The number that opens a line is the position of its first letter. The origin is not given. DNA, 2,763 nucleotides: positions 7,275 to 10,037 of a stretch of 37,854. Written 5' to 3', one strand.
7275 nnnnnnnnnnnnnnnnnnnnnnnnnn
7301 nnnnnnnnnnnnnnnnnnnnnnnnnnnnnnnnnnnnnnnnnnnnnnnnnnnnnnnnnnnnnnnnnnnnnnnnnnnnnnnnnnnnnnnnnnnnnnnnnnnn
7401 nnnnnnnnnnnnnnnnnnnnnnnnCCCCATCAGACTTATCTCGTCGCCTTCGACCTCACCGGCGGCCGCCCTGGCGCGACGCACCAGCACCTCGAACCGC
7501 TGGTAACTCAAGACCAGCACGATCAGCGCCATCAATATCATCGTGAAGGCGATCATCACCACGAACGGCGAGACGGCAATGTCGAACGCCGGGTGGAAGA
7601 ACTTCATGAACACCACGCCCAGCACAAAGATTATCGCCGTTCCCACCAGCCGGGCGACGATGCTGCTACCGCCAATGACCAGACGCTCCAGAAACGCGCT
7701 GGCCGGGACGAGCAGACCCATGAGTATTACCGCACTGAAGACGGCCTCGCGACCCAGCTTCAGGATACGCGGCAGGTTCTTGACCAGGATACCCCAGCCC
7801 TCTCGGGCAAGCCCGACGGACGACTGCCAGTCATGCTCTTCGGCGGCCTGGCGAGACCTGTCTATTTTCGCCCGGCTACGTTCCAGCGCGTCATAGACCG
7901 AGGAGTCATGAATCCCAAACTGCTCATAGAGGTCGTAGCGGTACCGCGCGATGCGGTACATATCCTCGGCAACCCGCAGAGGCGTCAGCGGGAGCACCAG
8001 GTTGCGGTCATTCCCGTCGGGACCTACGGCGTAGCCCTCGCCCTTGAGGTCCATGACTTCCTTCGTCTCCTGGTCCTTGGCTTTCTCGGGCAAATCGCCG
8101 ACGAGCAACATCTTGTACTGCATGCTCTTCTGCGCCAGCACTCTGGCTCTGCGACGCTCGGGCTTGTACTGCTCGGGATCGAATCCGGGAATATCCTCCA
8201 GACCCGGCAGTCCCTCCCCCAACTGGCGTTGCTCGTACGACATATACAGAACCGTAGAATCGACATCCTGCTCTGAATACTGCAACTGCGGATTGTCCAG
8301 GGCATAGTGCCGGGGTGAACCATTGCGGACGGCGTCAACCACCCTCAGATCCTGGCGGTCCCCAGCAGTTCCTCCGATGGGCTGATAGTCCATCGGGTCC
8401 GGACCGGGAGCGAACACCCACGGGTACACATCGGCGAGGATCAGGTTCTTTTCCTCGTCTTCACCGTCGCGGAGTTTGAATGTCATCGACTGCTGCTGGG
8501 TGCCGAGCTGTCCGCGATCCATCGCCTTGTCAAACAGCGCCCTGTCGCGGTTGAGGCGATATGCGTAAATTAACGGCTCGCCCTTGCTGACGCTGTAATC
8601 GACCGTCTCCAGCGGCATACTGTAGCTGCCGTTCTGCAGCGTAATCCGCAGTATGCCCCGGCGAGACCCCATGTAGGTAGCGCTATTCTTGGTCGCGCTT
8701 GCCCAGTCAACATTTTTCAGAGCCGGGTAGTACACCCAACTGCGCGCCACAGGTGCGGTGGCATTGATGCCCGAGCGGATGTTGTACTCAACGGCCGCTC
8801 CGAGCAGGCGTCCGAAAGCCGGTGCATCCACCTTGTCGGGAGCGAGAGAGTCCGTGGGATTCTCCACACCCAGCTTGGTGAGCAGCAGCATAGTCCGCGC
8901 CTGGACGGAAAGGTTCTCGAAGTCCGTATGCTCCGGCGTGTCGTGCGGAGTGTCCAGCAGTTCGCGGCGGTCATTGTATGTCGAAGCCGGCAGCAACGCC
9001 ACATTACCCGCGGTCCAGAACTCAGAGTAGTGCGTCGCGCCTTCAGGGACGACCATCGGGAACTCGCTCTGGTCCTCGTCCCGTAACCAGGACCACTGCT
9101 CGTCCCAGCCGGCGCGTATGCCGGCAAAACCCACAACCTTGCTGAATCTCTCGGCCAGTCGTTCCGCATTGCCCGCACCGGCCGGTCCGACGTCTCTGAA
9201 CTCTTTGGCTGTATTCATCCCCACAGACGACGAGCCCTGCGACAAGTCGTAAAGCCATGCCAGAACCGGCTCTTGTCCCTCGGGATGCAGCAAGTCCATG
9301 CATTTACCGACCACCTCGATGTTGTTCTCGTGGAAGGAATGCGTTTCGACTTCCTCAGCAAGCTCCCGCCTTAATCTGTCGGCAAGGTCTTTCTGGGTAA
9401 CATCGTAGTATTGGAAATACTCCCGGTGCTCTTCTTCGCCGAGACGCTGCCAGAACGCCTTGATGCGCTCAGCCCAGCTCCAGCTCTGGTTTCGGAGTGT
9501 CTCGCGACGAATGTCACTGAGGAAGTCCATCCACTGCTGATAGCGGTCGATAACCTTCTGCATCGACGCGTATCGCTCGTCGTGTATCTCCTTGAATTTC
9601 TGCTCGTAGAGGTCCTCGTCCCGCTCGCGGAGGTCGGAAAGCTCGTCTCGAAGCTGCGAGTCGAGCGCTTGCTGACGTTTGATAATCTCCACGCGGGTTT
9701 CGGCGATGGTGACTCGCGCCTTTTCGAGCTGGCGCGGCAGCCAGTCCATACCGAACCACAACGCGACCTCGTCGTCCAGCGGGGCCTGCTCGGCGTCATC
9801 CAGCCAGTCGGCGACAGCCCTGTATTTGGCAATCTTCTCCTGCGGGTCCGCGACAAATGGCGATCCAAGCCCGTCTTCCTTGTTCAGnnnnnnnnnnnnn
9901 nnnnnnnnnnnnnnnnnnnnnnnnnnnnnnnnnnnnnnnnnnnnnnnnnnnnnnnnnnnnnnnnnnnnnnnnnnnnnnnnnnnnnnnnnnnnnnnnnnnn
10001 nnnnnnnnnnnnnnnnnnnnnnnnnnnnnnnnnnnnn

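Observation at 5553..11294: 1913-aa tandem FtsX permease whose first 'periplasmic domain' is a ~1160-aa LysM/PA/M28-like ectodomain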

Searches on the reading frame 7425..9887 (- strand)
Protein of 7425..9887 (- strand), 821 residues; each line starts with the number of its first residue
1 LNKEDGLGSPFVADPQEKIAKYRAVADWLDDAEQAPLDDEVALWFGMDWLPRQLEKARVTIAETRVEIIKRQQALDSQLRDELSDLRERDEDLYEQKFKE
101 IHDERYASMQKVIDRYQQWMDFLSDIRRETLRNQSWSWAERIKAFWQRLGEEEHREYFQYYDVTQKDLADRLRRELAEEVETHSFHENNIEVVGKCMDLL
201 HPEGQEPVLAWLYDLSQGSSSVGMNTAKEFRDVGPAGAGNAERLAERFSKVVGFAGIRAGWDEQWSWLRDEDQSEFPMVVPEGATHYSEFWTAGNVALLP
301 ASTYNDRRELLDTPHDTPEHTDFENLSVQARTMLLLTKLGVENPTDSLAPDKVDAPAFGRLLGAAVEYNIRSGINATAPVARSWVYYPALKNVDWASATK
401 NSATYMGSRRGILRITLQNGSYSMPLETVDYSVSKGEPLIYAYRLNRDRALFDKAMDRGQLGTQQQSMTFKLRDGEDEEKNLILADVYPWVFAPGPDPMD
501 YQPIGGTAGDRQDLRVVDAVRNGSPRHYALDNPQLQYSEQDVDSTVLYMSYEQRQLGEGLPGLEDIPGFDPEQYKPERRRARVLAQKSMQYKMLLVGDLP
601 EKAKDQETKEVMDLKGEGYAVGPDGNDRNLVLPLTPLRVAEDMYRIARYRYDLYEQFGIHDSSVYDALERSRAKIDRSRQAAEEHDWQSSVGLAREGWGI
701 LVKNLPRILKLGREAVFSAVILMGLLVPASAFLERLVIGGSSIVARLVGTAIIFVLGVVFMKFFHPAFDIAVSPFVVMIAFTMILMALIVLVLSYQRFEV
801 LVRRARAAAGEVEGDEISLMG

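Call 39: search_protein_families(library=pfam, proteins=[window:7751-9887:-], max_evalue=10)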
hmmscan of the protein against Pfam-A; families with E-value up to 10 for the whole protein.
window:7751-9887:- (712 aa): 2 families
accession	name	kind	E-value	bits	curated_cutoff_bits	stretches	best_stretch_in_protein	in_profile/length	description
PF08013.17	GatZ_KbaZ-like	-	0.38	9.8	26.7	1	53-148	263-356/420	D-tagatose-1,6-bisphosphate aldolase subunit GatZ/KbaZ-like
PF02601.20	Exonuc_VII_L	-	1.3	8.9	35.9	1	67-184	144-256/315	Exonuclease VII, large subunit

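Call 56: search_protein_representatives(protein=window:7425-9887:-)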
Query: 821 residues. Proteins with E-value up to 0.001 (for the whole library): 814; up to 1e-10: 322; up to 1e-30: 40. The best 150 are listed.
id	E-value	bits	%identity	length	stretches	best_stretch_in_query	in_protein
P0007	2.2e-190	651.2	46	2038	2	5-549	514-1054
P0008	1.3e-180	618.9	46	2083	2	21-549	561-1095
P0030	5.3e-171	587.1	45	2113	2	12-550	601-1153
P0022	7.2e-170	583.4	46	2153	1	105-820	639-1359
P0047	9.4e-170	583.0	44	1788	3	104-552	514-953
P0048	1.0e-169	582.9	47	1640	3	122-549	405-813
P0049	3.1e-168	578.0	46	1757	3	111-551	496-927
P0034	7.0e-167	573.5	46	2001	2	21-550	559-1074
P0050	2.2e-163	561.9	42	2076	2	16-549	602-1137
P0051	3.9e-162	557.8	43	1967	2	121-820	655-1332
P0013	2.3e-160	551.9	42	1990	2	19-550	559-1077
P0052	8.0e-160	550.1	45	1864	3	120-550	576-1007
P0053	2.7e-157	541.8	42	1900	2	19-549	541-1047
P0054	9.2e-155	533.4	44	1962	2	20-550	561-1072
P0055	8.5e-154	530.2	43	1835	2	19-552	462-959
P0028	7.8e-147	507.2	43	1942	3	606-819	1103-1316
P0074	3.1e-30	121.6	28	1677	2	629-814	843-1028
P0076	2.7e-27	111.8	32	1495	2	615-820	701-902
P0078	2.0e-25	105.6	28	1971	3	615-787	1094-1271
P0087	4.0e-24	101.3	29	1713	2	634-813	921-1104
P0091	5.3e-23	97.6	27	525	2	617-818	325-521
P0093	1.1e-22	96.5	30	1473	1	636-807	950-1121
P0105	8.8e-21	90.3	32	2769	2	601-815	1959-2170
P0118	1.0e-19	86.7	26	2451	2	615-812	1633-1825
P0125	1.6e-19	86.1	27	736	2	613-814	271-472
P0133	4.9e-19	84.5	29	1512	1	579-806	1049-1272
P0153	5.3e-18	81.1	27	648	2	635-804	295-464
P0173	4.6e-17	78.0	26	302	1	629-807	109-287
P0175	5.6e-17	77.7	29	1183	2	622-810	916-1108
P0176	5.9e-17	77.6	29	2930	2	630-814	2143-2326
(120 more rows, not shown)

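Call 57: search_protein_families(library=pfam, proteins=[P0074, P0076, P0078, P0093, P0105], max_evalue=0.001)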
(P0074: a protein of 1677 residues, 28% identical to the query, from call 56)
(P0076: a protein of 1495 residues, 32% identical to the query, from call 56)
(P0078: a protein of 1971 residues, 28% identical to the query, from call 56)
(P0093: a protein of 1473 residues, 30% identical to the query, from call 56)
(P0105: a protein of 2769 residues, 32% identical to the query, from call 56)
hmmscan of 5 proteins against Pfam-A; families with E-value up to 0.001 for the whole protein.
P0074 (1677 aa): 1 family
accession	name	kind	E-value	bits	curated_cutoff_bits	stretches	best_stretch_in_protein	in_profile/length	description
PF02687.27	FtsX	-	8.5e-15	55.3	25.5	1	1387-1502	7-118/120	FtsX-like permease C-terminal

P0076 (1495 aa): 3 families
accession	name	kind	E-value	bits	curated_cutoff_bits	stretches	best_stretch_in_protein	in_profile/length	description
PF02687.27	FtsX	-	3.8e-16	59.7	25.5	1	1212-1320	8-118/120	FtsX-like permease C-terminal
PF04389.22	Peptidase_M28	-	4.9e-14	52.9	21.3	1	250-384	1-126/193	Peptidase family M28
PF12704.14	MacB_PCD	-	9e-06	26.5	27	1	923-1103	1-167/207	MacB-like periplasmic core domain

P0078 (1971 aa): 3 families
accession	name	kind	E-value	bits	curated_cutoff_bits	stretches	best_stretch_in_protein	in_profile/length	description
PF01476.26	LysM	-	1.1e-12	48.1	20.9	1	396-431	1-35/43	LysM domain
PF02687.27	FtsX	-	1.2e-07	32.3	25.5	1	1688-1791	8-104/120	FtsX-like permease C-terminal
PF23473.1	LysM3_LYK4_5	-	3.8e-05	24.1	29.3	0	396-425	5-34/48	LYK4/5 LysM3 domain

P0093 (1473 aa): 0 families

P0105 (2769 aa): 3 families
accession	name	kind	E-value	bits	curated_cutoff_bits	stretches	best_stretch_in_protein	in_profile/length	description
PF13205.12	Big_5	-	3.7e-25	89.1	23.6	0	927-1012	20-101/105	Bacterial Ig-like domain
PF02687.27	FtsX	-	1.4e-11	44.9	25.5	1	2492-2600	6-116/120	FtsX-like permease C-terminal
PF04389.22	Peptidase_M28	-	3.1e-08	34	21.3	1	1331-1548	12-189/193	Peptidase family M28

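Call 58: search_protein_families(library=pfam, proteins=[P0176, P0118, P0133, P0091, P0173, P0153, P0125], max_evalue=0.001)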
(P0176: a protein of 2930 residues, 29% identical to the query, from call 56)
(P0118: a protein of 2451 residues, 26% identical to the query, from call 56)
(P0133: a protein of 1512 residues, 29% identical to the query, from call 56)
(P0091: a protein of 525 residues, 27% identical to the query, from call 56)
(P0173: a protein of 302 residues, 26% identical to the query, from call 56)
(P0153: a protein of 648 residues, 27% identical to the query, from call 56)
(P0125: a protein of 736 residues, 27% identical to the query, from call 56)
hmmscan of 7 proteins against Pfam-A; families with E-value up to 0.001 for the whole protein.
P0176 (2930 aa): 4 families
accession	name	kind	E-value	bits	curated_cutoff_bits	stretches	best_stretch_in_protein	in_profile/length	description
PF02687.27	FtsX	-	2.3e-14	53.9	25.5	1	2649-2759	5-117/120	FtsX-like permease C-terminal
PF13205.12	Big_5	-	4.1e-14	53.6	23.6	0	300-398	1-94/105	Bacterial Ig-like domain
PF04389.22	Peptidase_M28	-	5.4e-09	36.5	21.3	1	1445-1515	12-80/193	Peptidase family M28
PF05234.16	UAF_Rrn10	-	0.00047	20.8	20.8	0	273-326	7-61/122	UAF complex subunit Rrn10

P0118 (2451 aa): 5 families
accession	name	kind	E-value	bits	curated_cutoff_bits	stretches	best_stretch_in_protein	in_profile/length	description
PF01476.26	LysM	-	4.5e-16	58.9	20.9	1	158-182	1-25/43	LysM domain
PF02687.27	FtsX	-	3.5e-12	46.9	25.5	1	2167-2278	5-118/120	FtsX-like permease C-terminal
PF04389.22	Peptidase_M28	-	2.9e-07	30.8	21.3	1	510-593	1-78/193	Peptidase family M28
PF12704.14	MacB_PCD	-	3e-06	28.1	27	1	1854-2039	1-158/207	MacB-like periplasmic core domain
PF22310.2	NMB0315_dom_I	-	8.2e-05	23.3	27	0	439-497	7-65/83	NMB0315-like, domain I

P0133 (1512 aa): 0 families

P0091 (525 aa): 0 families

P0173 (302 aa): 0 families

P0153 (648 aa): 0 families

P0125 (736 aa): 0 families
